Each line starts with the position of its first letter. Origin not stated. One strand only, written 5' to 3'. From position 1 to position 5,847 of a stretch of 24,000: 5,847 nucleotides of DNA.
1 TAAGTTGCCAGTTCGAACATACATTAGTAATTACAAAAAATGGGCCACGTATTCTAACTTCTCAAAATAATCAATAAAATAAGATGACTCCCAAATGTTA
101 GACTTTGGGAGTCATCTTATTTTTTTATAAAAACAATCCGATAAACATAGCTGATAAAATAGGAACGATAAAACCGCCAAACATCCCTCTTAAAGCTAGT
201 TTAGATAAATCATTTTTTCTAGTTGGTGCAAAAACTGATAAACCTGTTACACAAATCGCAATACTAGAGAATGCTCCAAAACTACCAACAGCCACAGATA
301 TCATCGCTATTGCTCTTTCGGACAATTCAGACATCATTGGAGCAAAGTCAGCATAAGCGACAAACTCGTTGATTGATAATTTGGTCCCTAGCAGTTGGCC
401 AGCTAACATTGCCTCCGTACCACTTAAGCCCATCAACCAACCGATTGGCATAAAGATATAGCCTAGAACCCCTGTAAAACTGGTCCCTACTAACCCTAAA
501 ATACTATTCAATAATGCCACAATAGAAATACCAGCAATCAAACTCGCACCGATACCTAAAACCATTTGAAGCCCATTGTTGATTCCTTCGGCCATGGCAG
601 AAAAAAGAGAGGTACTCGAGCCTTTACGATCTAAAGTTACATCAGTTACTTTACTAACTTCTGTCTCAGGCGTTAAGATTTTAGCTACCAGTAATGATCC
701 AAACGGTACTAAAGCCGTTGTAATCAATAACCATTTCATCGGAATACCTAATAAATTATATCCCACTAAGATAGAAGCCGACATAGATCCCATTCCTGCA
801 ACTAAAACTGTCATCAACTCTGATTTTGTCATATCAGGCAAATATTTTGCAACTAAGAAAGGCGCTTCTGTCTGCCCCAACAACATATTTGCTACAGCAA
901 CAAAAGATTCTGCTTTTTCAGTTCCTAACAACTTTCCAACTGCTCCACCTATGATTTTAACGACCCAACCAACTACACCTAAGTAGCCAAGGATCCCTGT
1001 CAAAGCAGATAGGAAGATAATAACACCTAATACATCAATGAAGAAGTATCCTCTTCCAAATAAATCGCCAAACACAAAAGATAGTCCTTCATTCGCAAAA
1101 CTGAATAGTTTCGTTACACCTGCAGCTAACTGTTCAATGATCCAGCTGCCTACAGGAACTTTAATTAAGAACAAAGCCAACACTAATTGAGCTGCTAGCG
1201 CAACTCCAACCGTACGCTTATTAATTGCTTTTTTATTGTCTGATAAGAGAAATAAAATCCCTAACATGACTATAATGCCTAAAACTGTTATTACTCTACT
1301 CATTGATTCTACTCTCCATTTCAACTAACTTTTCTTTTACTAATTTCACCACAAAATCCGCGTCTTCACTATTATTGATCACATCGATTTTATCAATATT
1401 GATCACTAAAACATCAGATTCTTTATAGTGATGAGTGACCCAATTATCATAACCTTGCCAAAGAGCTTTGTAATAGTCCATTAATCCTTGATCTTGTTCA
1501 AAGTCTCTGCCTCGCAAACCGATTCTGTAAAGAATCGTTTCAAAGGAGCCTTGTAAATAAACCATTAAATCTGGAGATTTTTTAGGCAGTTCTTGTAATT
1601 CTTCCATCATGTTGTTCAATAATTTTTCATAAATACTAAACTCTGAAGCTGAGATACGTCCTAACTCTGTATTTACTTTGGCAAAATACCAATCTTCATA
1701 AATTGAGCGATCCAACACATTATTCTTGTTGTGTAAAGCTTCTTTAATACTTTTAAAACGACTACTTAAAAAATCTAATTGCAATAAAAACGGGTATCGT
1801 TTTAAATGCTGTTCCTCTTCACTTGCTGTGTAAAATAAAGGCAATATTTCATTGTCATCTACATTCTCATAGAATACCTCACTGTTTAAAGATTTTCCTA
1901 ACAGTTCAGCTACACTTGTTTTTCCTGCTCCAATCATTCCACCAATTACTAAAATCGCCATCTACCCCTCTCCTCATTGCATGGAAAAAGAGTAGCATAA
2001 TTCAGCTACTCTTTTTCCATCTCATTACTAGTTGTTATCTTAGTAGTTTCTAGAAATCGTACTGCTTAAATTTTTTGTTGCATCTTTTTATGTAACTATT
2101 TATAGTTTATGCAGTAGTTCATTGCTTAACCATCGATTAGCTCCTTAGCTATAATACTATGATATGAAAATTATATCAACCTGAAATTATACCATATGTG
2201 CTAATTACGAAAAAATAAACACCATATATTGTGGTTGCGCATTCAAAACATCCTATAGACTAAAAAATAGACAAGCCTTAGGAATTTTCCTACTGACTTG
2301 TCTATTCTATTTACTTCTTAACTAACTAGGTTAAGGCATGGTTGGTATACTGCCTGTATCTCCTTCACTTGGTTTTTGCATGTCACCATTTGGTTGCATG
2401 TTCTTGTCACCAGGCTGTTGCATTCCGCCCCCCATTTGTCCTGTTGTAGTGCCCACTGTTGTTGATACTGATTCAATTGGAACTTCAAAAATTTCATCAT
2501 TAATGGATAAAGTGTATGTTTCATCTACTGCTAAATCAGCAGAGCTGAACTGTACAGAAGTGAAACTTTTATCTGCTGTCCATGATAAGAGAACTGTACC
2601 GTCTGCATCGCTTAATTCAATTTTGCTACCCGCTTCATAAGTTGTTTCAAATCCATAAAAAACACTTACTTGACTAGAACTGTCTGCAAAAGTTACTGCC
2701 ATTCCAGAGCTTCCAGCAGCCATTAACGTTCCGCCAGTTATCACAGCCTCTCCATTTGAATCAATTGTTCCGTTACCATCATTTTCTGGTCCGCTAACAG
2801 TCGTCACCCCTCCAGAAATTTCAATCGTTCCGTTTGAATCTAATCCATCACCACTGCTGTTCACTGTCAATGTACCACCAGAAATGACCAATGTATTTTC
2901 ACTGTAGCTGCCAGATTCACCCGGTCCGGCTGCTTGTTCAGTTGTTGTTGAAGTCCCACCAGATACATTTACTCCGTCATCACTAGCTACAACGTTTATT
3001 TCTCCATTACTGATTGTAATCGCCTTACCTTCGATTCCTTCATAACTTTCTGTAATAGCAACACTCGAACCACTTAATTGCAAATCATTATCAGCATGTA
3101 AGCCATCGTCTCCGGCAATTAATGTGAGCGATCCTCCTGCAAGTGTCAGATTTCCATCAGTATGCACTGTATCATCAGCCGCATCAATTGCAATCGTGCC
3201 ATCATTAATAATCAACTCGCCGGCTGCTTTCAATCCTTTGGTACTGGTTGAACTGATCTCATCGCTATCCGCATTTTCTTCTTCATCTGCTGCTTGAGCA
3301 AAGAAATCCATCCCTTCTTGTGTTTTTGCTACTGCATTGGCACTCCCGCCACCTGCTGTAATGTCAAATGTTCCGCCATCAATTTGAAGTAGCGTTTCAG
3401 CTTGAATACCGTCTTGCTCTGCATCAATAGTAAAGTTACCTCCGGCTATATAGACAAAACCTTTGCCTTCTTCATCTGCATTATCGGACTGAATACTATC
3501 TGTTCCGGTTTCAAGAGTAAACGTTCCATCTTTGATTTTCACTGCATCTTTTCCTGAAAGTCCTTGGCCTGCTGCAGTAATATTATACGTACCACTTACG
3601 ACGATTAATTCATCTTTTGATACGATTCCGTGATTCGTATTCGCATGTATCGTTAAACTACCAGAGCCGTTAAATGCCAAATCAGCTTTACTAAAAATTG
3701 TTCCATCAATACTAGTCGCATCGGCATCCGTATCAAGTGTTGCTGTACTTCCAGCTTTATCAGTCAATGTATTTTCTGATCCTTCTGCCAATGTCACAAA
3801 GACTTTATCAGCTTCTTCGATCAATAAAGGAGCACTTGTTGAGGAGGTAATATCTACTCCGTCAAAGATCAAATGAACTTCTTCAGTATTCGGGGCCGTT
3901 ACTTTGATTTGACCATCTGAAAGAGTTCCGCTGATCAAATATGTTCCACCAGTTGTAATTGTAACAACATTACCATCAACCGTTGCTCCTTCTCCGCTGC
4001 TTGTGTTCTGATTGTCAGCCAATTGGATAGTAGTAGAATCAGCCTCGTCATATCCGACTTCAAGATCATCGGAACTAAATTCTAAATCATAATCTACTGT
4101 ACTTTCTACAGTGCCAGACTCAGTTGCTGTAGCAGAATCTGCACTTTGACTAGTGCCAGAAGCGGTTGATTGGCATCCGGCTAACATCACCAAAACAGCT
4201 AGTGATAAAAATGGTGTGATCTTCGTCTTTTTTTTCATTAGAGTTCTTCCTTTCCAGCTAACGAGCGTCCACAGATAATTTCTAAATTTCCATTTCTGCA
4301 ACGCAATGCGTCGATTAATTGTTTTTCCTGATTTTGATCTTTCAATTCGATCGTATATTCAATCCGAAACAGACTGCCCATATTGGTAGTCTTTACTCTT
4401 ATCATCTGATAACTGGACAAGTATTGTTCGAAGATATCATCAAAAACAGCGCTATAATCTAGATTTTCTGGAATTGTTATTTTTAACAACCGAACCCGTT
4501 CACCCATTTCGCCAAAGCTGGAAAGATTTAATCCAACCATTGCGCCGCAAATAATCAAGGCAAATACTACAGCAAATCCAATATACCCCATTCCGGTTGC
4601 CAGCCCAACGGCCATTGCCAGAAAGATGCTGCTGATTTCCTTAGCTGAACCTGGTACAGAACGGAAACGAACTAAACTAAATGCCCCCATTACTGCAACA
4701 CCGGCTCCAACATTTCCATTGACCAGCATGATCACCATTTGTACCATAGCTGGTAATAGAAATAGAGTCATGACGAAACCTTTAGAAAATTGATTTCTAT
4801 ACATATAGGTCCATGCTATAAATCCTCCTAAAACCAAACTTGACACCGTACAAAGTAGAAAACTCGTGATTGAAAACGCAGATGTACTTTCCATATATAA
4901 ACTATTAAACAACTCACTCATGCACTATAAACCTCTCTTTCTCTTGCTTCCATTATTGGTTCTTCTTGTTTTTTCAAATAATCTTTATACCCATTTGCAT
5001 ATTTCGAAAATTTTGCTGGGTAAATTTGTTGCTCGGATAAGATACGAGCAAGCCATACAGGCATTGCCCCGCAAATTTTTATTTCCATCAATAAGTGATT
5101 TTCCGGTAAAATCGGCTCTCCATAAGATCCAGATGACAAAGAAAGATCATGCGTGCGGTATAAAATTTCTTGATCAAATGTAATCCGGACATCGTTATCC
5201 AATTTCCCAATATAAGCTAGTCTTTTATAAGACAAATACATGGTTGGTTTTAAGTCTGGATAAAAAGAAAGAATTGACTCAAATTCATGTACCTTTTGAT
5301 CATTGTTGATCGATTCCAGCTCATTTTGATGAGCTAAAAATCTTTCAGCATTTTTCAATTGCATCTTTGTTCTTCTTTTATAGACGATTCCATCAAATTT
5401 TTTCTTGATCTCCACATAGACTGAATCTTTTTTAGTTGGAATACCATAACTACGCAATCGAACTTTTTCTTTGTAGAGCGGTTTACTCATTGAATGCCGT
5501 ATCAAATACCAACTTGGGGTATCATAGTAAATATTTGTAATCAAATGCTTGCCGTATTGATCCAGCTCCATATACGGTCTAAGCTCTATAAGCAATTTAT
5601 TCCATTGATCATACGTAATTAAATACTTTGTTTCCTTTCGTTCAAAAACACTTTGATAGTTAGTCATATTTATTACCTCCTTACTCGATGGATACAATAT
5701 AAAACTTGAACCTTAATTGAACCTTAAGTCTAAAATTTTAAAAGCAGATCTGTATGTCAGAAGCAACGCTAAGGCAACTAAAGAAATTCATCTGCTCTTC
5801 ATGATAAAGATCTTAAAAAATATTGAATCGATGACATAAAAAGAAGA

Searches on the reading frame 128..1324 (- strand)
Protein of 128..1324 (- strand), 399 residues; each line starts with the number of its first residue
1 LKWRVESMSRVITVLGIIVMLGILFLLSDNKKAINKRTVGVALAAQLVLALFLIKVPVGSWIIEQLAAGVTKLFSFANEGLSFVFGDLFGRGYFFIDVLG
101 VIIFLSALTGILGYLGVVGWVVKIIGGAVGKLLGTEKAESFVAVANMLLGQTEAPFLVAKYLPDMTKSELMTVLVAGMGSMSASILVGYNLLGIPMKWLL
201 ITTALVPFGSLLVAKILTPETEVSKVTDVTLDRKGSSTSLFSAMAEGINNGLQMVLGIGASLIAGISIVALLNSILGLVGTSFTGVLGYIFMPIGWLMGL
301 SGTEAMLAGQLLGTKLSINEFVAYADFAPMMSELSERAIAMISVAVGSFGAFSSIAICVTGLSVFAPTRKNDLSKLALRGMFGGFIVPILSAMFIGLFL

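Call 87: search_protein_families(library=pfam, proteins=[window:128-1324:-], max_evalue=0.0001)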
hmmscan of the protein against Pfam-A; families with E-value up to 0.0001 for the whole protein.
window:128-1324:- (399 aa): 3 families
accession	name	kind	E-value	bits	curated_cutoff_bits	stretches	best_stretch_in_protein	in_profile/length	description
PF07662.18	Nucleos_tra2_C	-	5.7e-51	173.6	32.3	1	199-396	2-213/213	Na+ dependent nucleoside transporter C-terminus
PF01773.25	Nucleos_tra2_N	-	1.5e-24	86.8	27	1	15-88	1-74/74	Na+ dependent nucleoside transporter N-terminus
PF07670.19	Gate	-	1.2e-13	51.8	29.6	1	96-189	2-97/104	Nucleoside recognition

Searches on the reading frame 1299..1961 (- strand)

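Call 87: search_protein_families(library=pfam, proteins=[window:1299-1961:-], max_evalue=0.0001)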
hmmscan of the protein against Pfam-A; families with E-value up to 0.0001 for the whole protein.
window:1299-1961:- (221 aa): 2 families
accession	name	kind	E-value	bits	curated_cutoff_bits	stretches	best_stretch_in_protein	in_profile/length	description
PF01712.25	dNK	-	8.3e-40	137.2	27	1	4-213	1-202/203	Deoxynucleoside kinase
PF02223.23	Thymidylate_kin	-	7.7e-06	26.2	27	0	7-175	2-163/185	Thymidylate kinase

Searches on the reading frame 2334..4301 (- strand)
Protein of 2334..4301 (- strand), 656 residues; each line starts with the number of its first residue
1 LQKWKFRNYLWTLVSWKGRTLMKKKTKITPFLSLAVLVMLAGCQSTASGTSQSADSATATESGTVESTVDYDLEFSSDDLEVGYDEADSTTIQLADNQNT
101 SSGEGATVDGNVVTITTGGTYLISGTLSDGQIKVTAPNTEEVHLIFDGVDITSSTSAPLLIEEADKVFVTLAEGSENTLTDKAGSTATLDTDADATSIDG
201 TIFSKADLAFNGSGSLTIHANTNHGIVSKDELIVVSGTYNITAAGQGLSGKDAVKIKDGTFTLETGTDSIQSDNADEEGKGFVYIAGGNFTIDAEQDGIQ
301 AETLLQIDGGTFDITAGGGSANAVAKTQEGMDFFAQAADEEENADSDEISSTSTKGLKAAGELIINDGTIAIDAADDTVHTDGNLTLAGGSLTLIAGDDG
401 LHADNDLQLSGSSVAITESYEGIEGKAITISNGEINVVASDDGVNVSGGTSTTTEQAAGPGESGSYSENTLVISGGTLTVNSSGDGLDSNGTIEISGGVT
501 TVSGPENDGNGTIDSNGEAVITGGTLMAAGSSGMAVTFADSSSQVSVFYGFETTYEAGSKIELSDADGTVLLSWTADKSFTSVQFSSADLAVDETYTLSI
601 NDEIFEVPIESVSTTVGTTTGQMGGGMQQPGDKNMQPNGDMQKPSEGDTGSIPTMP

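Call 87: search_protein_families(library=pfam, proteins=[window:2334-4301:-], max_evalue=0.0001)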
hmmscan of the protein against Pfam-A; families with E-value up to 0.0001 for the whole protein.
window:2334-4301:- (656 aa): 1 family
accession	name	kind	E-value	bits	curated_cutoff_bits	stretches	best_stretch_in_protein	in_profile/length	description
PF14262.12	Cthe_2159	-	1.5e-97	326.5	25.8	2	109-400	1-262/262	Carbohydrate-binding domain-containing protein Cthe_2159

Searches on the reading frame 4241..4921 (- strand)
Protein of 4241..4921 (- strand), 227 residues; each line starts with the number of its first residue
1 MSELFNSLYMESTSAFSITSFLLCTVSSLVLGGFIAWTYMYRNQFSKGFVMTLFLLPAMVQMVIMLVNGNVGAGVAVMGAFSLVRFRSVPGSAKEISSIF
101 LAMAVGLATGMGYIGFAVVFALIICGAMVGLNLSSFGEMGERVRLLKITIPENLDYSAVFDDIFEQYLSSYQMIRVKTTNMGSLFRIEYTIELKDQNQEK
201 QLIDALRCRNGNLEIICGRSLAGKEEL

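Call 87: search_protein_families(library=pfam, proteins=[window:4241-4921:-], max_evalue=0.0001)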
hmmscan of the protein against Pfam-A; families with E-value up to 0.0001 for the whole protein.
window:4241-4921:- (227 aa): 1 family
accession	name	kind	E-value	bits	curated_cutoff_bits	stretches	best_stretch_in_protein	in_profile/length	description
PF16316.10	DUF4956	-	2.1e-16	60.6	30.6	1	36-189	10-169/169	Domain of unknown function (DUF4956)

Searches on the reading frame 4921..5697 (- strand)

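Call 87: search_protein_families(library=pfam, proteins=[window:4921-5697:-], max_evalue=0.0001)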
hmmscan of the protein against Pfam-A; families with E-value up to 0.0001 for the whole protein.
window:4921-5697:- (259 aa): 1 family
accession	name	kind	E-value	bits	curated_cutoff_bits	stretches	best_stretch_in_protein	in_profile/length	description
PF09359.15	VTC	-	5.7e-47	160.7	23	1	19-238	1-232/235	VTC domain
